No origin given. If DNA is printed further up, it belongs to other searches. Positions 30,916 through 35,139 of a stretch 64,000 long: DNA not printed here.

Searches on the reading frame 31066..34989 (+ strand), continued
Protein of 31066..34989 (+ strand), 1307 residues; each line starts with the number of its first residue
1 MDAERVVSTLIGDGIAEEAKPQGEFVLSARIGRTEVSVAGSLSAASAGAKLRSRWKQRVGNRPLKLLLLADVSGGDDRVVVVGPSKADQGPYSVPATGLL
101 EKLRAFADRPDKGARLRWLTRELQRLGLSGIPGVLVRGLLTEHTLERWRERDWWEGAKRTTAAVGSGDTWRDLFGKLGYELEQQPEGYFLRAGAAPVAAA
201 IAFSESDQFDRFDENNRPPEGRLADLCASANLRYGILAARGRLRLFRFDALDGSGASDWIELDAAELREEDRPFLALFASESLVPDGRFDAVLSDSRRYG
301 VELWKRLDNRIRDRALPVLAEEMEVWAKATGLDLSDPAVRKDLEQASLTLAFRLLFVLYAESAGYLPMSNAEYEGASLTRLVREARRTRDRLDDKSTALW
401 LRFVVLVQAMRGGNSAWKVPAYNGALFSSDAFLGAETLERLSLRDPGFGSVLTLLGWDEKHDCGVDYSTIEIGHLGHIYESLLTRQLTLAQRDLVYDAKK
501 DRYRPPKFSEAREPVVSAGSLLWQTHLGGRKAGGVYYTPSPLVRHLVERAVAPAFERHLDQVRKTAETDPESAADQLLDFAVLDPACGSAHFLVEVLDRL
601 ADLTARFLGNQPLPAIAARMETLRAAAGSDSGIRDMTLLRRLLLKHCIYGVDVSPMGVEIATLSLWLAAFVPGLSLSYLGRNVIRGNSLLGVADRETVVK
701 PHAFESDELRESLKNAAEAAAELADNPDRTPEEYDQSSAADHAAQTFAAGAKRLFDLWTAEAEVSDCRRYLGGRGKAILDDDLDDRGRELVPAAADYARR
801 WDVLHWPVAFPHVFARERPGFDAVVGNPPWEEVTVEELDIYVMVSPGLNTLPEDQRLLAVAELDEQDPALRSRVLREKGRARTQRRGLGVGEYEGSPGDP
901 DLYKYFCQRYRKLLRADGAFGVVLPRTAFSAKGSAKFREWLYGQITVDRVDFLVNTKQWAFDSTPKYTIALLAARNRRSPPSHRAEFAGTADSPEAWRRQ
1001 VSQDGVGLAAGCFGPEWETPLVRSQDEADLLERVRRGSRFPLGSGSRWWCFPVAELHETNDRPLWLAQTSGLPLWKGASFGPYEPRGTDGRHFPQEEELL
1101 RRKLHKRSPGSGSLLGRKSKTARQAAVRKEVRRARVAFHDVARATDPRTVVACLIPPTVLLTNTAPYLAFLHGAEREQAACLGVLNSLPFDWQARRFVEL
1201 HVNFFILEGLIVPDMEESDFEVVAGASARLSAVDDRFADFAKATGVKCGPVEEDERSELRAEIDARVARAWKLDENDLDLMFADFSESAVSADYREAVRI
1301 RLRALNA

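Call 86: search_protein_families(library=pfam, proteins=[L017:12961-14334:-, L018:14315-15277:+, L018:15512-16624:+, L018:16627-17295:+, L018:13995-14492:+, L020:13636-15090:+, L021:14330-15421:-, L021:15778-16545:-, L021:14094-14678:+], max_evalue=0.001)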
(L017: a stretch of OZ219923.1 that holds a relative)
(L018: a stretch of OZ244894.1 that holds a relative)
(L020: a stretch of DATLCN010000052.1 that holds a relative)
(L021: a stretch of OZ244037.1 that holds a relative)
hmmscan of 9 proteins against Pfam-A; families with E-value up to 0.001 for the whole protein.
L017:12961-14334:- (457 aa): 4 families
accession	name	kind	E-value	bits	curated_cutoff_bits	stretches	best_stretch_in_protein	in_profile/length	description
PF01610.23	DDE_Tnp_ISL3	-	2e-40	139.5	23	1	152-332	2-180/240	Transposase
PF14690.11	Zn_ribbon_ISL3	-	1.7e-07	31.9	25.5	1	39-82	4-47/47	zinc-finger of transposase IS204/IS1001/IS1096/IS1165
PF13542.12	HTH_Tnp_ISL3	-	2.3e-05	24.2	27.4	1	100-135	15-50/51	Helix-turn-helix domain of transposase family ISL3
PF00872.24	Transposase_mut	-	5.1e-05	22.8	21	0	286-338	256-307/379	Transposase, Mutator family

L018:14315-15277:+ (320 aa): 1 family
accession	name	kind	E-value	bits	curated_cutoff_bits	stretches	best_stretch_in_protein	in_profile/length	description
PF01972.22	SDH_protease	-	5.4e-20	72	31.3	1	59-231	73-222/286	ClpP-like SDH-type serine proteinase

L018:15512-16624:+ (370 aa): 4 families
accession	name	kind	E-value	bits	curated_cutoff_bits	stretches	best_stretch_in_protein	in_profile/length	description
PF13175.12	AAA_15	-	2.2e-15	57.6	32.1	2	20-59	3-42/374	AAA ATPase domain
PF13304.12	AAA_21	-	2.7e-15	57.6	27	2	229-321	220-299/304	AAA domain, putative AbiEii toxin, Type IV TA system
PF02463.25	SMC_N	-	9.8e-07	28.9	40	1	20-67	2-52/220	RecF/RecN/SMC N terminal domain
PF13476.12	AAA_23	-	1.9e-06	29.1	27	1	22-59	1-38/201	AAA domain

L018:16627-17295:+ (222 aa): 1 family
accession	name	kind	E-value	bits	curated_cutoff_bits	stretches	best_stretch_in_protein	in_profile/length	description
PF11536.14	DUF3226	-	3.2e-27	96.1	27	1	24-218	2-207/208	Protein of unknown function (DUF3226)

L018:13995-14492:+ (165 aa): 0 families

L020:13636-15090:+ (484 aa): 6 families
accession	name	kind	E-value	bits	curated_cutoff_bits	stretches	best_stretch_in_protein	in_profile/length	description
PF13304.12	AAA_21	-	2.3e-28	100.6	27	2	316-412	220-304/304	AAA domain, putative AbiEii toxin, Type IV TA system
PF13175.12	AAA_15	-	2.4e-20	73.9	32.1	2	91-130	8-48/374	AAA ATPase domain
PF02463.25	SMC_N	-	7.1e-13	48.9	40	1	86-413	2-204/220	RecF/RecN/SMC N terminal domain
PF13476.12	AAA_23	-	3.5e-07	31.5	27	1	91-171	4-84/201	AAA domain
PF11398.14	DUF2813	-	5.6e-05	23.1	21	0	85-129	2-46/372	Protein of unknown function (DUF2813)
PF13555.12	AAA_29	-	5.9e-05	23.2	27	1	93-128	8-45/61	P-loop containing region of AAA domain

L021:14330-15421:- (363 aa): 1 family
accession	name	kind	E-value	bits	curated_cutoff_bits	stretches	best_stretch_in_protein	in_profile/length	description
PF04754.18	Transposase_31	-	1.2e-11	45.1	21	1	4-166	2-153/203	Putative transposase, YhgA-like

L021:15778-16545:- (255 aa): 0 families

L021:14094-14678:+ (194 aa): 1 family
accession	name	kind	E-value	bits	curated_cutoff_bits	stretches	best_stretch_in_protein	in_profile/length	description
PF04886.17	PT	-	9.7e-05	22.3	26.2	1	138-171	2-35/36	PT disordered repeat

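Call 88: find_encoding_contigs(protein=P0005, flank=10000, max_places=1)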
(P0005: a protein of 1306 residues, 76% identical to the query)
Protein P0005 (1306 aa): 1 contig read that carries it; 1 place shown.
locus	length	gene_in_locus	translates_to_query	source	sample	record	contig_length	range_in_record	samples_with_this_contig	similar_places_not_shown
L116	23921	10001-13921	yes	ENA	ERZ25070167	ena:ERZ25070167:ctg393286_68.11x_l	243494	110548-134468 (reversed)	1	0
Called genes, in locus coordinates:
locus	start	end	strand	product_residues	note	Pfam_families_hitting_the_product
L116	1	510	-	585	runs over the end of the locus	PF21088:MS_channel_1st, PF00924:MS_channel_2nd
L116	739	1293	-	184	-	PF00156:Pribosyltran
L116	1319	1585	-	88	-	PF00708:Acylphosphatase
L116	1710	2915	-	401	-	PF01053:Cys_Met_Meta_PP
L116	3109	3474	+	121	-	PF08850:DUF1820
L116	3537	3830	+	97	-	-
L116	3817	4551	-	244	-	PF01209:Ubie_methyltran (weak), PF13489:Methyltransf_23, PF13649:Methyltransf_25, PF13847:Methyltransf_31, PF08241:Methyltransf_11, PF08242:Methyltransf_12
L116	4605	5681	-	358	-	PF03069:FmdA_AmdA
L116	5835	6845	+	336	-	PF13519:VWA_2 (weak)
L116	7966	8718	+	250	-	PF01936:NYN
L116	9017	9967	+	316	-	-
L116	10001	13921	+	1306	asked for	PF07669:Eco57I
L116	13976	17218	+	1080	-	PF13091:PLDc_2, PF04851:ResIII (faint), PF00176:SNF2-rel_dom (weak), PF00271:Helicase_C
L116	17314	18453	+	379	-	PF13191:AAA_16, PF13401:AAA_22 (weak), PF13604:AAA_30 (faint)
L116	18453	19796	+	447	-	PF13175:AAA_15 (weak), PF13304:AAA_21, PF13175:AAA_15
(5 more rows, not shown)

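Call 102: find_related_loci(query=A1, collection=viral_contigs, flank=6000)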
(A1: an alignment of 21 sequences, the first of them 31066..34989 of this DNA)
Query A1 (1307 aa) in viral_contigs; peptide patterns used: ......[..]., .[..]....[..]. (x = any residue, [..] = any of these).
37 stretches matched a pattern; 15 encode a relative of the query (tblastn E <= 1e-3); 15 distinct loci.
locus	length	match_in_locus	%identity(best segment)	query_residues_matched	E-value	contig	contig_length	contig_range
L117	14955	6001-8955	26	343-1278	4e-44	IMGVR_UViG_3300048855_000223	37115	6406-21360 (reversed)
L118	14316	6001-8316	26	173-925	3e-37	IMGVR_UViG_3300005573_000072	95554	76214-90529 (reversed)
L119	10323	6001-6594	30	525-692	6e-20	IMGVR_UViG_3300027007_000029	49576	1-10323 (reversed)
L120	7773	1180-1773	29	525-692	1e-18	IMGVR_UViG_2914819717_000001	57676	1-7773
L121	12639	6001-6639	29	519-698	3e-16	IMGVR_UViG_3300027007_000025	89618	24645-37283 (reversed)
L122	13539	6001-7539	22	530-1049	3e-22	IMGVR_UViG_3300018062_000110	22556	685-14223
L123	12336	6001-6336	36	556-669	1e-9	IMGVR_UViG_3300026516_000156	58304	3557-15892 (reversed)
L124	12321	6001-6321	31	549-669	9e-9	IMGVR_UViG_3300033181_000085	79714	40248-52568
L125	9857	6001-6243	34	579-667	2e-8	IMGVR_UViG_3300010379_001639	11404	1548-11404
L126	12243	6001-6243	36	579-667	1e-7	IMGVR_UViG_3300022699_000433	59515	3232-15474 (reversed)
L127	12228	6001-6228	34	534-600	4e-7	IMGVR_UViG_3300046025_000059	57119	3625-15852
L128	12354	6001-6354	30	582-711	4e-6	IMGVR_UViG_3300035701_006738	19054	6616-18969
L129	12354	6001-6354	27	537-669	2e-4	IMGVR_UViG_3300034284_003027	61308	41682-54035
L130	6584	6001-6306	29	537-667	6e-4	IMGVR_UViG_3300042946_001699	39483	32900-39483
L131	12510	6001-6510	22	501-669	8e-4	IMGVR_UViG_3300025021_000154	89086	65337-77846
